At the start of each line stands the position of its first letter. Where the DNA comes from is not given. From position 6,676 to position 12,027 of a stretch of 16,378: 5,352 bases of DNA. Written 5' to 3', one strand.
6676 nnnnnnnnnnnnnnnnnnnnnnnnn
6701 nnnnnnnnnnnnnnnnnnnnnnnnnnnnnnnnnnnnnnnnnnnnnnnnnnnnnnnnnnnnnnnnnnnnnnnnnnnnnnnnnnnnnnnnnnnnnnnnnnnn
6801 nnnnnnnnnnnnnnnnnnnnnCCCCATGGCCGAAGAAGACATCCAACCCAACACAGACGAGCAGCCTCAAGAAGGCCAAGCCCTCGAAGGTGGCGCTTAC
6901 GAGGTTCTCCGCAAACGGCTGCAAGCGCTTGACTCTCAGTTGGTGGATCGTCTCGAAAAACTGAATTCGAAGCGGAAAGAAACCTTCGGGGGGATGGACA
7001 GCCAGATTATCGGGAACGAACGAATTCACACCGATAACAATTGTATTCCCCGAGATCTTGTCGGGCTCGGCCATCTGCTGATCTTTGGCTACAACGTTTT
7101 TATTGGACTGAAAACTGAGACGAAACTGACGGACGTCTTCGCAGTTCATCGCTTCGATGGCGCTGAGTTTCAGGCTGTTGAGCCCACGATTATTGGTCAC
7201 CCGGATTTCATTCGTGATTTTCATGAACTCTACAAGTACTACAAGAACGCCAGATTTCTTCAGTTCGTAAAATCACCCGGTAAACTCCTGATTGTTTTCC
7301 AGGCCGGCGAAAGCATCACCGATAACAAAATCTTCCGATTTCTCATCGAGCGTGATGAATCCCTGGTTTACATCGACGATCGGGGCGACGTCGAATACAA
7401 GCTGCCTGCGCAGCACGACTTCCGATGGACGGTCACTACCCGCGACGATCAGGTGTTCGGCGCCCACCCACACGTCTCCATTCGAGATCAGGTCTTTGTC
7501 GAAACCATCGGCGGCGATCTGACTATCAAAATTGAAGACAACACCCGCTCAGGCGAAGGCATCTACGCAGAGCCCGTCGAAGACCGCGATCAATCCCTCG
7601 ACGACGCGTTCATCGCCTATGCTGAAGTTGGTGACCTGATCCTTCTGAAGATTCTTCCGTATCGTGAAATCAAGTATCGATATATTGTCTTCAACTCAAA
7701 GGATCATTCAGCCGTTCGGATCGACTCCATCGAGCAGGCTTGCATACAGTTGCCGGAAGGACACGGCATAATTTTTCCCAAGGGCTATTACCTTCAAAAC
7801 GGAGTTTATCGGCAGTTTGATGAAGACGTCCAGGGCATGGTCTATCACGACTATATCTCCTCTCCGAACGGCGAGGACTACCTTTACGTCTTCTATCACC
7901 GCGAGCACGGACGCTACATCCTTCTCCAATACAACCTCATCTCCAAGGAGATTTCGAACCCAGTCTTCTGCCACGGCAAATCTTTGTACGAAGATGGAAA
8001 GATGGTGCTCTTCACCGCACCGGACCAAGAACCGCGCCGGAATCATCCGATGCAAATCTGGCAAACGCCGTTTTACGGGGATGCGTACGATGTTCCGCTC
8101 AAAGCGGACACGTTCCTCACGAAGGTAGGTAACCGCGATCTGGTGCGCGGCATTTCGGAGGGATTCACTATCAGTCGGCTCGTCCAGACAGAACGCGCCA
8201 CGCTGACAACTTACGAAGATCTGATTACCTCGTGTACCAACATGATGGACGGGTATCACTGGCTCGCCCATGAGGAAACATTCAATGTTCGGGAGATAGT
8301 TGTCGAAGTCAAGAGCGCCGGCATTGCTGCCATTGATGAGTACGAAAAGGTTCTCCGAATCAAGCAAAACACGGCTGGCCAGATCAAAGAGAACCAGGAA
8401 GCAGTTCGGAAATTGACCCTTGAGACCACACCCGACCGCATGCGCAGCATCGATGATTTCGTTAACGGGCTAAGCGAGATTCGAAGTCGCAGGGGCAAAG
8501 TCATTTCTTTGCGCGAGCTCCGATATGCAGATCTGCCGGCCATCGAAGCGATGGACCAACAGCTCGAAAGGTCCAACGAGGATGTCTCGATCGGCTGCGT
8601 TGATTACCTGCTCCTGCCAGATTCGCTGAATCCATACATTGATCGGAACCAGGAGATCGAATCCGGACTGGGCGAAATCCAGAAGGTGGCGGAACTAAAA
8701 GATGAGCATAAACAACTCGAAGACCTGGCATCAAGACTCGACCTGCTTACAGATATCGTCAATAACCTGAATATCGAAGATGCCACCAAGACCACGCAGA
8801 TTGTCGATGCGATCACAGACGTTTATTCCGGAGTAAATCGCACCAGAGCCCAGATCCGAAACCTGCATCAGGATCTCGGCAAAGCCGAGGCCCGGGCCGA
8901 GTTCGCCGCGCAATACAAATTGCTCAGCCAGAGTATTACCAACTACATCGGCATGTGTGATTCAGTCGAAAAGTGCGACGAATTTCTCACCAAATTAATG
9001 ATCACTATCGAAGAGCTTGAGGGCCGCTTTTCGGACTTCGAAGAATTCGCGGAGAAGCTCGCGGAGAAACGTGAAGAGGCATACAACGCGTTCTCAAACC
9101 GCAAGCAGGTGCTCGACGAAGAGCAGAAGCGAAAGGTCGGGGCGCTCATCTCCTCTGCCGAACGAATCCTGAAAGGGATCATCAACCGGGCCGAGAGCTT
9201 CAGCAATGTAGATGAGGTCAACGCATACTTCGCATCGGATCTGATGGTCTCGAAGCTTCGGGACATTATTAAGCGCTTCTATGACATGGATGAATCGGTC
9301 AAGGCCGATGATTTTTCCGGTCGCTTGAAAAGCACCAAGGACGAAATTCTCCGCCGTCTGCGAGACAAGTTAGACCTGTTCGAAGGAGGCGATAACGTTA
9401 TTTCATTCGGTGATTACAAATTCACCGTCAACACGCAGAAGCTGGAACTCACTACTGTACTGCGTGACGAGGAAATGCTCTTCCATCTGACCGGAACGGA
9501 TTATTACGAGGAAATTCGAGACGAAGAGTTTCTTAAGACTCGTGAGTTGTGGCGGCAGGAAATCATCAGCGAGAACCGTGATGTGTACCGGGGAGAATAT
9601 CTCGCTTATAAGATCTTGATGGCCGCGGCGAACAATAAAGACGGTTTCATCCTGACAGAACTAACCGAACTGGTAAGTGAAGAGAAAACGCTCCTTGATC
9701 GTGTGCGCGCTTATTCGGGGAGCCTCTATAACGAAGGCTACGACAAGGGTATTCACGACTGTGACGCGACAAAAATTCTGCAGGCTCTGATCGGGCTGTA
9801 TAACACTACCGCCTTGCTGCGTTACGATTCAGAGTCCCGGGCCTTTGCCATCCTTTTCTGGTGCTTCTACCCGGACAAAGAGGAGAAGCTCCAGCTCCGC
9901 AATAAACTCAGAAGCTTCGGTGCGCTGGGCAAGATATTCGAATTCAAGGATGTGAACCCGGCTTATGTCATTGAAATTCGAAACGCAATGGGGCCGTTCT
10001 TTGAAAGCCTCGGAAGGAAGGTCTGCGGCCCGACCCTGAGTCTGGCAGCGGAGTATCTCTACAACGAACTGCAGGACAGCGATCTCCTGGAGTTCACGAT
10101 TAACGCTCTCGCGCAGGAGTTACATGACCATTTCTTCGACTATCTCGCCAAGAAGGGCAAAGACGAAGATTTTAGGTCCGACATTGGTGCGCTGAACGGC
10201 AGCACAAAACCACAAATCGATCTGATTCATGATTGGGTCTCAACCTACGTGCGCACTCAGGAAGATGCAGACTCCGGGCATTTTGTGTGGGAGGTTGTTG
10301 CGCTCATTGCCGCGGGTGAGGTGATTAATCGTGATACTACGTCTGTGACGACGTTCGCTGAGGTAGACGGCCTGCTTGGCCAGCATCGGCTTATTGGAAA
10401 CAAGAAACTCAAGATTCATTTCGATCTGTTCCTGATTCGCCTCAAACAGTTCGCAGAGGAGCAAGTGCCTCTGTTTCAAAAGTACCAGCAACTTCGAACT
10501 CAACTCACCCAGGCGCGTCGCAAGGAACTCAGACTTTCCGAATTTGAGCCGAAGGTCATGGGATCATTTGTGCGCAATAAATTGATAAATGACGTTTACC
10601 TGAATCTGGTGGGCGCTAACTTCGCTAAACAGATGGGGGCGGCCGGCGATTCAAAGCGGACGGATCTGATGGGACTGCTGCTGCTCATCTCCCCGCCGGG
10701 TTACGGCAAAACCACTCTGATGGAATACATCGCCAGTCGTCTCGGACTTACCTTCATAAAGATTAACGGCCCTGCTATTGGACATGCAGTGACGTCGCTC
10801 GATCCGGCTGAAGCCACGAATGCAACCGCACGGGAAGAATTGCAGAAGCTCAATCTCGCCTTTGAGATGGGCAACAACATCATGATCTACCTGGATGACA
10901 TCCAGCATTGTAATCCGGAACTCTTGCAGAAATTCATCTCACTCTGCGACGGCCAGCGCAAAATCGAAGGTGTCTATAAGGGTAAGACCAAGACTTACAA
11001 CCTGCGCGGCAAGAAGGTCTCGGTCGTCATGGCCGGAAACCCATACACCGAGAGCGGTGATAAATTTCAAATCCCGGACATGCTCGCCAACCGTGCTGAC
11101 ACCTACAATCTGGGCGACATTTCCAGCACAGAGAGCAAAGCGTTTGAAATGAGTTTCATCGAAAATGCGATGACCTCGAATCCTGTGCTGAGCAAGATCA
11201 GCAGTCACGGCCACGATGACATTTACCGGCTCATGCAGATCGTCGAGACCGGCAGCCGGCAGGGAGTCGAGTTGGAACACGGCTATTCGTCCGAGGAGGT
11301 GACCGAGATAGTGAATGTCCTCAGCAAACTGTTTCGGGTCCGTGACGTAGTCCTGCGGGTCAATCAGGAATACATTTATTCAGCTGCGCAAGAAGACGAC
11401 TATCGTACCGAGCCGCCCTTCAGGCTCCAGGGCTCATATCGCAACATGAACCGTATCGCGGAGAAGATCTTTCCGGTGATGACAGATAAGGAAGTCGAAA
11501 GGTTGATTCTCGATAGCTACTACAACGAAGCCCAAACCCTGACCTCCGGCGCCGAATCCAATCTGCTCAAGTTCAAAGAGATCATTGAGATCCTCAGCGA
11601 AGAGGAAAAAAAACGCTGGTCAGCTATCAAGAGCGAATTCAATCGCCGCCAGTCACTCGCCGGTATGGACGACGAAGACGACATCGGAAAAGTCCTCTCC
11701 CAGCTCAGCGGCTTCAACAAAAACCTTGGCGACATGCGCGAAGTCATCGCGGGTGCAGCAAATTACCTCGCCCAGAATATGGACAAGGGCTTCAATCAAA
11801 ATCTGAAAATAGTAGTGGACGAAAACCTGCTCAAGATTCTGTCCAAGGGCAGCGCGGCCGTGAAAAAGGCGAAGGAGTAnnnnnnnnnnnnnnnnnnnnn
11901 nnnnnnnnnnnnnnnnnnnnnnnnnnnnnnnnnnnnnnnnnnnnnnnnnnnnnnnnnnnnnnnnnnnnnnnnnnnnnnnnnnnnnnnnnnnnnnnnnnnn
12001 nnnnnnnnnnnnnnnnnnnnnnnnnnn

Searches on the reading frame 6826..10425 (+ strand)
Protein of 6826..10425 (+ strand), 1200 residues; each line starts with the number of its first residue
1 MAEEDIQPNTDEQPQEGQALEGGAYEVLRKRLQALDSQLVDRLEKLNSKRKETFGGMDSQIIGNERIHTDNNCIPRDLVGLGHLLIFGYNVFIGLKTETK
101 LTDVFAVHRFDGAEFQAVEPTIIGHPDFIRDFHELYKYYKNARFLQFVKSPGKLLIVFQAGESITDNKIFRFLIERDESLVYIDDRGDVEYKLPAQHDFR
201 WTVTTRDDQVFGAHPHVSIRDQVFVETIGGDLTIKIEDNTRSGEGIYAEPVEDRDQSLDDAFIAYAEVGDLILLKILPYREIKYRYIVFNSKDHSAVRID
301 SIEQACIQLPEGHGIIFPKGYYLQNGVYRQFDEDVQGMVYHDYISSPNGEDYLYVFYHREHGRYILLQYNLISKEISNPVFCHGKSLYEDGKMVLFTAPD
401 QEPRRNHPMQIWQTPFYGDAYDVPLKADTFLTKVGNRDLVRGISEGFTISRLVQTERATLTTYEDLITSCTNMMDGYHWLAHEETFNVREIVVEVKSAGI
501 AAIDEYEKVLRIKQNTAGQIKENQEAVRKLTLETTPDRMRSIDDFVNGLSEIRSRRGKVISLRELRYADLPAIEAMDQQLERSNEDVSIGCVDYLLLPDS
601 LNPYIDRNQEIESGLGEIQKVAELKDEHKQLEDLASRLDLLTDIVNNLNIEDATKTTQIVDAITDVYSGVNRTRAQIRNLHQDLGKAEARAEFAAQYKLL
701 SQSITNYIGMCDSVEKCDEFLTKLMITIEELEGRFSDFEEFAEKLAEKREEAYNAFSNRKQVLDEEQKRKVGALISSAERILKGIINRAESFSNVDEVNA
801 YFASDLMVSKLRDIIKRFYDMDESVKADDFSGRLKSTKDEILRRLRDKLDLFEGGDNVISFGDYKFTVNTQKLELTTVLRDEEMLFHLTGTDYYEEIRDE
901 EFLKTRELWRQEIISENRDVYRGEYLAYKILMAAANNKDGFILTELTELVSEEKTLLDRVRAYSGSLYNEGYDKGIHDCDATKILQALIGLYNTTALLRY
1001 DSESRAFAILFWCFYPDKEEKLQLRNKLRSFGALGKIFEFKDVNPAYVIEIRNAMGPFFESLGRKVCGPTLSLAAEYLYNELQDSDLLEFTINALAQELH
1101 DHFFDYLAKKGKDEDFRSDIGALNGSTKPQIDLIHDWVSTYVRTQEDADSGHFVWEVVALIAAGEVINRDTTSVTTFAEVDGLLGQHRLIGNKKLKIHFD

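Call 73: predict_structure(alignment_id=A4)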
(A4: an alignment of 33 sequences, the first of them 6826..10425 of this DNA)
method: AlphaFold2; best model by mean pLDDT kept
length: 1200 residues; sequences in the alignment: 33
mean_pLDDT: 83.0   pTM: 0.47
mean pLDDT of the five models: 83.0, 82.1, 78.1, 77.4, 76.1
residues with pLDDT >= 90: 331; 70-90: 742; 50-70: 92; < 50: 35
segments of 3 or more residues with pLDDT < 50: 1-22, 864-866, 868-873
pLDDT, mean of each block of 10 residues (from residue 1): 35 30 69 93 92 83 87 88 88 72 89 85 87 88 89 89 86 87 79 88 91 87 84 84 83 84 91 93 93 89 92 90 87 88 87 92 91 87 89 84 85 85 69 88 91 80 89 92 91 94 82 85 91 84 85 89 84 91 87 85 86 75 75 81 74 79 82 77 65 78 83 82 82 70 82 84 79 81 82 79 84 87 81 86 72 53 48 61 72 77 68 70 91 86 88 90 79 75 94 87 92 88 87 74 82 91 85 91 79 90 94 91 85 93 89 91 83 79 86 86
secondary structure, 60 per line:
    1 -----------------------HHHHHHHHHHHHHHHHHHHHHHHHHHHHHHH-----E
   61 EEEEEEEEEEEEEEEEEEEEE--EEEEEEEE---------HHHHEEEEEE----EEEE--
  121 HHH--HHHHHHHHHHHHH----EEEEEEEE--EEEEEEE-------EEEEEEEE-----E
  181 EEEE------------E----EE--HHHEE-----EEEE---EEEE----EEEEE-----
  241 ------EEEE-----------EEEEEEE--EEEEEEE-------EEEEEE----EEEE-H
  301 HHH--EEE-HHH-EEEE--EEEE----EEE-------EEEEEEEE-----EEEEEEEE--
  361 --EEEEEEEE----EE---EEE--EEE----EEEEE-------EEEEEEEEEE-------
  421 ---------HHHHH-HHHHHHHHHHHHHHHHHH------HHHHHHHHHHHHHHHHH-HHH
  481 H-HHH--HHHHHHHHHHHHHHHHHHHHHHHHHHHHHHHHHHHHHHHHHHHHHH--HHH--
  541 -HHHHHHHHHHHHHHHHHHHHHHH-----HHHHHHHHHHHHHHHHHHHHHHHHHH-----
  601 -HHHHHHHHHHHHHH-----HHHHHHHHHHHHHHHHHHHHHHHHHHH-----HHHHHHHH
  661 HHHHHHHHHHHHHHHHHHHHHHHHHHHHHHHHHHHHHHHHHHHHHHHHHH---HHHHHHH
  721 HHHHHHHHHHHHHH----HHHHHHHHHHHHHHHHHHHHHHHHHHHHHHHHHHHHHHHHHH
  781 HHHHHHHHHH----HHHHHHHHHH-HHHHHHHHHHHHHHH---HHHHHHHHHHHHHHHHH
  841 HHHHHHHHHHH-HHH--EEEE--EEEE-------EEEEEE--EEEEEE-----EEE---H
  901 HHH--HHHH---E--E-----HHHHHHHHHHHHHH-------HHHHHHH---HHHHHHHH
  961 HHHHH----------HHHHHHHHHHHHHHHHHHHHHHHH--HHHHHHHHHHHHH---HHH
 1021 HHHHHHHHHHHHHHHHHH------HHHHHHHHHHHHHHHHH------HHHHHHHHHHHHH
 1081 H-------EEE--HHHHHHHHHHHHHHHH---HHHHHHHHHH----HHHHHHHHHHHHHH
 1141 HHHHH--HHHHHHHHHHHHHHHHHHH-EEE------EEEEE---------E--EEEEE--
elements in order (helices of 4 or more, strands of 3 or more residues): H24-54 E60-81 E84-91 H101-104 E105-110 E115-118 H126-138 E143-150 E153-159 E167-174 E180-184 E216-219 E223-226 E231-235 E247-250 E262-268 E271-277 E285-290 E295-298 H300-303 E306-308 E314-317 E320-323 E328-330 E338-345 E351-358 E363-370 E380-382 E385-387 E392-396 E404-413 H430-434 H436-453 H460-476 H478-481 H488-533 H542-564 H570-595 H602-615 H621-647 H653-710 H714-734 H739-790 H795-804 H806-820 H824-851 E858-861 E864-867 E875-880 E883-888 E894-896 H900-903 H906-909 H922-935 H943-949 H953-965 H976-999 H1002-1014 H1018-1038 H1045-1061 H1068-1081 E1089-1091 H1094-1109 H1113-1122 H1127-1145 H1148-1166 E1168-1170 E1177-1181 E1194-1198

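Call 76: fold_search(model_id=the predicted structure, library=pdb)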
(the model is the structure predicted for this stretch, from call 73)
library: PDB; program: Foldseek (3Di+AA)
matches with E <= 10: 654; with E <= 0.001: 48
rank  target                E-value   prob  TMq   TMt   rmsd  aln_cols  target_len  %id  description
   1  8hmf_D                1.3e-06  0.96  0.09  0.08  41.6      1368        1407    9  head module state 2 of Tetrahymena IFT-A (released 2023-06-14)
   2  9a2d_C                4.4e-06  0.87  0.07  0.07  56.5      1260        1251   10  Modeling of the ciliary Intraflagellar transport-A complex (released 2024-05-10)
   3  9d1i_A                1.4e-05  1.00  0.12  0.33  20.2       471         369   11  Structure of Ubiquitin bound to KLHDC3-EloB/C (released 2024-11-20)
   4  9d1y_A                1.5e-05  1.00  0.12  0.32  19.9       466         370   10  Structure of G75R Ubiquitin bound to KLHDC3-EloB/C (released 2024-11-20)
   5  7qpg_R                1.5e-05  0.99  0.13  0.08  49.1      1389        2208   10  Human RZZ kinetochore corona complex. (released 2022-03-16)
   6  7k58_C                6.0e-05  0.60  0.07  0.03  53.8      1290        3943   11  Structure of outer-arm dyneins bound to microtubule with microtubule binding state 1(MTBS-1) (released 2021-09-29)
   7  8pu0_A                7.1e-05  1.00  0.12  0.13  16.0       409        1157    7  Cryo-EM structure of human Elp123 in complex with tRNA, desulpho-CoA, 5'-deoxyadenosine and methionine (released 2024-04-17)
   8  8j07_i9               8.3e-05  0.72  0.08  0.07  65.9      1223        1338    9  96nm repeat of human respiratory doublet microtubule and associated axonemal complexes (released 2023-07-26)
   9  9d5n_CH               9.4e-05  0.72  0.05  0.09  25.0       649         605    9  48-nm doublet microtubule from Trichomonas vaginalis strain G3 (released 2025-05-14)
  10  3sre                  1.3e-04  1.00  0.12  0.34  19.0       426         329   10  Serum paraoxonase-1 by directed evolution at pH 6.5 (released 2012-03-21)
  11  7ung_e                1.4e-04  0.87  0.06  0.10  24.7       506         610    9  48-nm repeat of the human respiratory doublet microtubule (released 2022-10-05)
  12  7phw_A                1.5e-04  1.00  0.12  0.34  16.7       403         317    9  PfCyRPA bound to monoclonal antibody Cy.004 Fab fragment (released 2022-02-09)
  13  3srg                  1.6e-04  1.00  0.12  0.34  18.6       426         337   10  Serum paraoxonase-1 by directed evolution at pH 6.5 in complex with 2-hydroxyquinoline (released 2012-03-21)
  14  7pi2_J                1.6e-04  1.00  0.11  0.31  16.9       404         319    9  PfCyRPA bound to monoclonal antibody Cy.003 Fab fragment (released 2022-02-09)
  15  6gmu                  1.7e-04  1.00  0.13  0.35  18.6       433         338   10  Serum paraoxonase-1 by directed evolution with the L69G/H134R/F222S/T332S mutations (released 2019-04-17)
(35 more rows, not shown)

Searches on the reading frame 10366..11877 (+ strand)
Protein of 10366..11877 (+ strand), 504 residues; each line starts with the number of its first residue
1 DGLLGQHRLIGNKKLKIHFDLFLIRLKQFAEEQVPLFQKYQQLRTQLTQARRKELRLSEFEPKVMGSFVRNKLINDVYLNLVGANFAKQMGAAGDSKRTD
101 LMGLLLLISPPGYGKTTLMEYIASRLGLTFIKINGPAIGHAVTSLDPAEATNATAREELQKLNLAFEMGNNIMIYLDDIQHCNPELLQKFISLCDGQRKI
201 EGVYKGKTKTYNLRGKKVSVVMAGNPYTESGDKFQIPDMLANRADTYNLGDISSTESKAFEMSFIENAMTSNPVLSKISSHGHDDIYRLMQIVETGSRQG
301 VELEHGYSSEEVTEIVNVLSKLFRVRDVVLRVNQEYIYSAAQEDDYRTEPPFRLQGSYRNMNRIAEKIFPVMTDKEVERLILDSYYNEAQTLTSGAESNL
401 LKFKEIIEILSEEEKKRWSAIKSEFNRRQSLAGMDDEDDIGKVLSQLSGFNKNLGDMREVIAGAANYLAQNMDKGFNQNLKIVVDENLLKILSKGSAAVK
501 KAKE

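Call 71: predict_structure(alignment_id=A5)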
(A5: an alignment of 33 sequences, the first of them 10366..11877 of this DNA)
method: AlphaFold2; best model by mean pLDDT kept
length: 504 residues; sequences in the alignment: 33
mean_pLDDT: 74.8   pTM: 0.60
mean pLDDT of the five models: 74.8, 73.4, 71.8, 70.9, 68.3
residues with pLDDT >= 90: 96; 70-90: 229; 50-70: 126; < 50: 53
segments of 3 or more residues with pLDDT < 50: 1-3, 57-67, 97-101, 229-234, 474-485, 495-504
pLDDT, mean of each block of 10 residues (from residue 1): 56 69 84 89 84 55 48 71 65 51 56 65 77 88 90 91 87 85 83 73 90 81 62 50 57 71 82 81 82 86 86 92 92 83 79 84 91 94 91 86 93 93 85 66 63 64 66 46 46 48 36
secondary structure, 60 per line:
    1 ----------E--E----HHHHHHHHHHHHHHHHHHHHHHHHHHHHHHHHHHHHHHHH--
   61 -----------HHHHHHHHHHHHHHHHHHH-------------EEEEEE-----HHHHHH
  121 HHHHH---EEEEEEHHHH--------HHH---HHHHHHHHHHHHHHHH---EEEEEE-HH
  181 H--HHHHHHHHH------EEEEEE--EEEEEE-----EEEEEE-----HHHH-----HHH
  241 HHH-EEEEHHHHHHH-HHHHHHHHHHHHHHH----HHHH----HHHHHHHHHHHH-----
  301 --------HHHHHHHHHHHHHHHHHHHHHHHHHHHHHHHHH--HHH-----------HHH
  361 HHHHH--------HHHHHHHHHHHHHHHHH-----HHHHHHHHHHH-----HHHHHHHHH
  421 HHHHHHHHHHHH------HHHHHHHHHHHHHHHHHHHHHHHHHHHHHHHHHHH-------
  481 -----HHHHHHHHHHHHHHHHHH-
elements in order: H19-58 H72-90 E104-109 H115-125 E129-134 H135-138 H153-168 E172-177 H184-192 E199-204 E207-212 E218-223 H229-232 H238-243 E245-248 H249-255 H257-271 H276-279 H284-295 H309-341 H358-365 H374-390 H396-406 H412-432 H439-473 H486-503

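Call 75: fold_search(model_id=the predicted structure, library=pdb)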
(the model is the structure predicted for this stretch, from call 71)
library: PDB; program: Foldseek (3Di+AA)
matches with E <= 10: 1302; with E <= 0.001: 595
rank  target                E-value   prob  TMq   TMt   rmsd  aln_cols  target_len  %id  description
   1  7pbl_C                6.8e-07  1.00  0.25  0.37  10.5       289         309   14  RuvAB branch migration motor complexed to the Holliday junction - RuvB AAA+ state s1 [t2 dataset] (released 2022-09-14)
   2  6l1q_A                2.0e-06  1.00  0.28  0.48  12.9       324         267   14  Crystal structure of AfCbbQ2, a MoxR AAA+-ATPase and CbbQO-type Rubisco activase from Acidithiobacillus ferrooxidans (released 2019-12-18)
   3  8efv_B                2.1e-06  1.00  0.22  0.33   9.8       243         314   15  Structure of single homo-hexameric Holliday junction ATP-dependent DNA helicase RuvB motor (released 2023-05-10)
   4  9qh8_A                2.3e-06  1.00  0.27  0.48  11.8       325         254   16  reduced NorQ-NorD VWA domain complex from Paracoccus denitrificans (released 2026-03-25)
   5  7pbl_A                2.6e-06  1.00  0.25  0.38   9.3       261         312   14  RuvAB branch migration motor complexed to the Holliday junction - RuvB AAA+ state s1 [t2 dataset] (released 2022-09-14)
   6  7pbl_D                2.6e-06  1.00  0.26  0.39  13.3       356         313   16  RuvAB branch migration motor complexed to the Holliday junction - RuvB AAA+ state s1 [t2 dataset] (released 2022-09-14)
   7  7x5b                  2.8e-06  1.00  0.24  0.36   8.9       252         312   14  Crystal structure of RuvB (released 2023-03-08)
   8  9qh4_C                3.2e-06  1.00  0.31  0.55   8.0       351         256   14  NorQ hexamer from Paracoccus denitrificans (released 2026-03-25)
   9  9qh7_E                3.3e-06  1.00  0.26  0.47  10.1       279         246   13  NorQ in complex with NorD VWA domain steep staircase subset 1 from Paracoccus denitrificans (released 2026-03-25)
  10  8efy_B                3.7e-06  1.00  0.27  0.40  12.4       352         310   15  Structure of double homo-hexameric AAA+ ATPase RuvB motors (released 2023-05-10)
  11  9dx3_F                3.7e-06  1.00  0.27  0.39  10.9       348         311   14  EcRuvB 9-mer pre-assembly complex (released 2026-01-21)
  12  9qh8_C                4.1e-06  1.00  0.27  0.47  12.6       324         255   15  reduced NorQ-NorD VWA domain complex from Paracoccus denitrificans (released 2026-03-25)
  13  8efv_A                4.8e-06  1.00  0.25  0.37   9.9       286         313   15  Structure of single homo-hexameric Holliday junction ATP-dependent DNA helicase RuvB motor (released 2023-05-10)
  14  9qh4_F                6.3e-06  1.00  0.32  0.57   8.1       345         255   14  NorQ hexamer from Paracoccus denitrificans (released 2026-03-25)
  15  9qh6_B                6.3e-06  1.00  0.31  0.54   8.4       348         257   15  NorQ in complex with NorD VWA domain from Paracoccus denitrificans (released 2026-03-25)
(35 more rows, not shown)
